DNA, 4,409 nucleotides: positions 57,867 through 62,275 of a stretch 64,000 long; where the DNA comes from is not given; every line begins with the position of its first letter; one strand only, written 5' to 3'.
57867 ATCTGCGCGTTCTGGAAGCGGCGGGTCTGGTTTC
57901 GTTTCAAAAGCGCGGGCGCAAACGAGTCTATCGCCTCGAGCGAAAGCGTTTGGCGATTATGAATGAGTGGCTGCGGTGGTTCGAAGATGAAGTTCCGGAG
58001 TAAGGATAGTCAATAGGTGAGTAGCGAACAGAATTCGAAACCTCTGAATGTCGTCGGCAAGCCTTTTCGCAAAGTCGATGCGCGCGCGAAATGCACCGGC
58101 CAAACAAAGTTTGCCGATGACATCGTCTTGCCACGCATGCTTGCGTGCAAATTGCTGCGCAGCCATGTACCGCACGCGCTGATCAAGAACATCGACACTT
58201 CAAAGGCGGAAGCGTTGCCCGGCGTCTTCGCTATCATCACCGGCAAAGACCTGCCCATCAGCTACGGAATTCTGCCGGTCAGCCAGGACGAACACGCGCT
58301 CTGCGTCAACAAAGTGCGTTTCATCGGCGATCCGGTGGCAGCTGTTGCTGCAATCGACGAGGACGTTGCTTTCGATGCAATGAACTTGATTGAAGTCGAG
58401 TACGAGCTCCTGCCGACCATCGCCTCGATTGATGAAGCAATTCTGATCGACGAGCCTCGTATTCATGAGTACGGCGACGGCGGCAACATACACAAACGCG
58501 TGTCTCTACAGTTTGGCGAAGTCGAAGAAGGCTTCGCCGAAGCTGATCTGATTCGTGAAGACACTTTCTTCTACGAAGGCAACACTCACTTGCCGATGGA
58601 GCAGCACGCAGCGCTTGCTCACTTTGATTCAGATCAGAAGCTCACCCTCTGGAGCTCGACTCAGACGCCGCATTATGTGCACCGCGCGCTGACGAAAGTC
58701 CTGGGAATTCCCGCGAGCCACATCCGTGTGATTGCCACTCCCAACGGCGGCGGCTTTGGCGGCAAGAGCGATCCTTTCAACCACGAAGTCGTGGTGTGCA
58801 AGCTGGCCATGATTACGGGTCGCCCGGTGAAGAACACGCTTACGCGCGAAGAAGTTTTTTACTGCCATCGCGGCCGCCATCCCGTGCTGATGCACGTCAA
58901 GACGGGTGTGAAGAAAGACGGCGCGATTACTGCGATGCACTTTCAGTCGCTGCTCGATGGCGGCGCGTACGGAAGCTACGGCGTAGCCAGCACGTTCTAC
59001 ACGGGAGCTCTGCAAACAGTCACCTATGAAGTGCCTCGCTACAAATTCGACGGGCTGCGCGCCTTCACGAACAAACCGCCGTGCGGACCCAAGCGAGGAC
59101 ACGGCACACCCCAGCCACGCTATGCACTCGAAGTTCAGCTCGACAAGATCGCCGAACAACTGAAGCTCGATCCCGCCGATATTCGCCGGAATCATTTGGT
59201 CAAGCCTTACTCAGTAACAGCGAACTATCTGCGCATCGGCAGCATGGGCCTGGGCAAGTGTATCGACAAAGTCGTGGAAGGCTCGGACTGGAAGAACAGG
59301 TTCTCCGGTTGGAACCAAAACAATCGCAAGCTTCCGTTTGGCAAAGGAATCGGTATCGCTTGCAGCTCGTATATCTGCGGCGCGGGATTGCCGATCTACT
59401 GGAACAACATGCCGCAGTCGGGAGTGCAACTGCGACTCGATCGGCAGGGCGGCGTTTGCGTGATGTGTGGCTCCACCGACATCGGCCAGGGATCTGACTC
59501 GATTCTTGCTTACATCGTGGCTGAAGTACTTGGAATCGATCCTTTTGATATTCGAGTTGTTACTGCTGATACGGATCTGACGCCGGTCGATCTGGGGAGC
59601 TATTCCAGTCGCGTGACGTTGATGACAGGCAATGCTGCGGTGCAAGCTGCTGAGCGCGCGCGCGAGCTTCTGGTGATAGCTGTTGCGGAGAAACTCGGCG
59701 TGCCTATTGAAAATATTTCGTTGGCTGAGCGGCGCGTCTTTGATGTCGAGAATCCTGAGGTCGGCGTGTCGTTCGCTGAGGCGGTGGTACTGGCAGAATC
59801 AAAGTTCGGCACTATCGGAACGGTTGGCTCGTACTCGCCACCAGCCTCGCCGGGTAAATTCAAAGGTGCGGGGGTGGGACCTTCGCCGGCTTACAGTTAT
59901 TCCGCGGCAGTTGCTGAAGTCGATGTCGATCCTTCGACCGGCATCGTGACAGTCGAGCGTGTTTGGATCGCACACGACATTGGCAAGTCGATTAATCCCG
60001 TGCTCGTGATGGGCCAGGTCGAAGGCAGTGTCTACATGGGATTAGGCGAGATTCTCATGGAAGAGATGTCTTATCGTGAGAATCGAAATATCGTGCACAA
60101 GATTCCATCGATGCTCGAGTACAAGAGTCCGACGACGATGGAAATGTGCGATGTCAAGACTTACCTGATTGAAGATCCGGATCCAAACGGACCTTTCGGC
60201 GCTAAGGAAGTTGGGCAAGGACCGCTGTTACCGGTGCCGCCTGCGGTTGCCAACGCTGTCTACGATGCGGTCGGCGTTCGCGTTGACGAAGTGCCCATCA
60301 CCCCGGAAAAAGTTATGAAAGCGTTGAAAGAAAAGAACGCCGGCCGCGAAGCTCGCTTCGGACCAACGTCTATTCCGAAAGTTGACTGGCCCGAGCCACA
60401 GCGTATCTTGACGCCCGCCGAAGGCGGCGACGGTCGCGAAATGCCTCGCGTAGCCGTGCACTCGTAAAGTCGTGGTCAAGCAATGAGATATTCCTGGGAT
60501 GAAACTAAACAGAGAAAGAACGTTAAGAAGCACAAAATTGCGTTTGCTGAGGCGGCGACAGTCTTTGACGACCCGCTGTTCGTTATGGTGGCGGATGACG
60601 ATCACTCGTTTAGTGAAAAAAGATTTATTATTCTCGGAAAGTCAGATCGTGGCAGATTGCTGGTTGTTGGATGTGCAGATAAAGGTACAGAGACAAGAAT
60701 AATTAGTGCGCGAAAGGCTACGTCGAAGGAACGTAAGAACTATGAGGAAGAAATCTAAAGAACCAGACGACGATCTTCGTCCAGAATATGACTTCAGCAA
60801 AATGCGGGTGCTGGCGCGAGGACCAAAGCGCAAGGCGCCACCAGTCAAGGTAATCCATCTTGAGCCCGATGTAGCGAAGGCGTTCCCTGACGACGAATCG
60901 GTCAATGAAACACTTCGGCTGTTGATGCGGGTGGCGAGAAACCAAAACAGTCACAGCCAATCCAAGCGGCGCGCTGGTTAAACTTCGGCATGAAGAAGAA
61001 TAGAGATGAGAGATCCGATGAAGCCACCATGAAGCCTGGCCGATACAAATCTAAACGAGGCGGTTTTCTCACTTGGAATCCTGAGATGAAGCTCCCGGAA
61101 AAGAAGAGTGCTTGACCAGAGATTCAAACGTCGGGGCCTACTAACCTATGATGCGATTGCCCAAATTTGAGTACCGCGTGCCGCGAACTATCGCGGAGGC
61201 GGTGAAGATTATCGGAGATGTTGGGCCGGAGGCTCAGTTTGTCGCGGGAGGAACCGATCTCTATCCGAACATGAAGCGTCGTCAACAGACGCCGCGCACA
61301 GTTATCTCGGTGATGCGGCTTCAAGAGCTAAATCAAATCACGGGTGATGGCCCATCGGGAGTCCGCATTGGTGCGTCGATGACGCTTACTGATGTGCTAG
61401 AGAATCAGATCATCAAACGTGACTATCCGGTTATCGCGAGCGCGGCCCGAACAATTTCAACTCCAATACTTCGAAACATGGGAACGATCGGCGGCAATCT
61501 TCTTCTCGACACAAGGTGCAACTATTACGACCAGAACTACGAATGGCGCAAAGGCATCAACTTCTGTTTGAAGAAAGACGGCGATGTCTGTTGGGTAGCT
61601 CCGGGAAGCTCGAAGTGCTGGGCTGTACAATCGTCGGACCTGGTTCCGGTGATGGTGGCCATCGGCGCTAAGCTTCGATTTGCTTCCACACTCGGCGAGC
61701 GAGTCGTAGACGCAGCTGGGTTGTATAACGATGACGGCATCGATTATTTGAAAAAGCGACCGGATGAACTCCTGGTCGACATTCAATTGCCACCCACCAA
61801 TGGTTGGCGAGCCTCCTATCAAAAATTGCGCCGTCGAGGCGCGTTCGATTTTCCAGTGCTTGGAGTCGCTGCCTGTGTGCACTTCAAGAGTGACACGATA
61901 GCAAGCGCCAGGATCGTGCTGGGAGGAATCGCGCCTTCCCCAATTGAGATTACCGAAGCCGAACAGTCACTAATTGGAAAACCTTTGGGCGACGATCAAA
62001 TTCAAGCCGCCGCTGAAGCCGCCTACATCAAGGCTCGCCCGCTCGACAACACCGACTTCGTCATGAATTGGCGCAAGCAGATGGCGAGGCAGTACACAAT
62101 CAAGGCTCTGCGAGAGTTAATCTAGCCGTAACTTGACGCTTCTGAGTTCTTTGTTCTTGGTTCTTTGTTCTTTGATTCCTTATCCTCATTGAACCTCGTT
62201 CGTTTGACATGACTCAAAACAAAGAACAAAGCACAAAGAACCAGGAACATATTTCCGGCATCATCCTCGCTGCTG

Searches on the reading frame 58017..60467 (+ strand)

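Call 76: search_protein_families(library=pfam, proteins=[window:58017-60467:+], max_evalue=0.00001)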
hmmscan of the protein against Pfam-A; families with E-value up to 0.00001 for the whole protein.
window:58017-60467:+ (816 aa): 3 families
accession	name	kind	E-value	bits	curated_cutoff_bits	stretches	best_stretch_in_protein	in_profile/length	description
PF02738.23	MoCoBD_1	-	1.6e-74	250.5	27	1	156-392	7-242/244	Molybdopterin cofactor-binding domain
PF20256.3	MoCoBD_2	-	1.3e-66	225.5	27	1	419-710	2-282/283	Molybdopterin cofactor-binding domain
PF01315.27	Ald_Xan_dh_C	-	2e-27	96.1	31.3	1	27-132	1-109/110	Aldehyde oxidase and xanthine dehydrogenase, a/b hammerhead domain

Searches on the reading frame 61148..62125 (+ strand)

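Call 76: search_protein_families(library=pfam, proteins=[window:61148-62125:+], max_evalue=0.00001)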
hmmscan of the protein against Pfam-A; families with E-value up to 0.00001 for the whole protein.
window:61148-62125:+ (325 aa): 2 families
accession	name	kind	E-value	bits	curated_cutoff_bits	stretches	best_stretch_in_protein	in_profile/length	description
PF00941.27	FAD_binding_5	-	5.9e-39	134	27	1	6-216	2-169/170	FAD binding domain in molybdopterin dehydrogenase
PF03450.22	CO_deh_flav_C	-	1.4e-17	64.1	25.5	1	223-323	2-101/102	CO dehydrogenase flavoprotein C-terminal domain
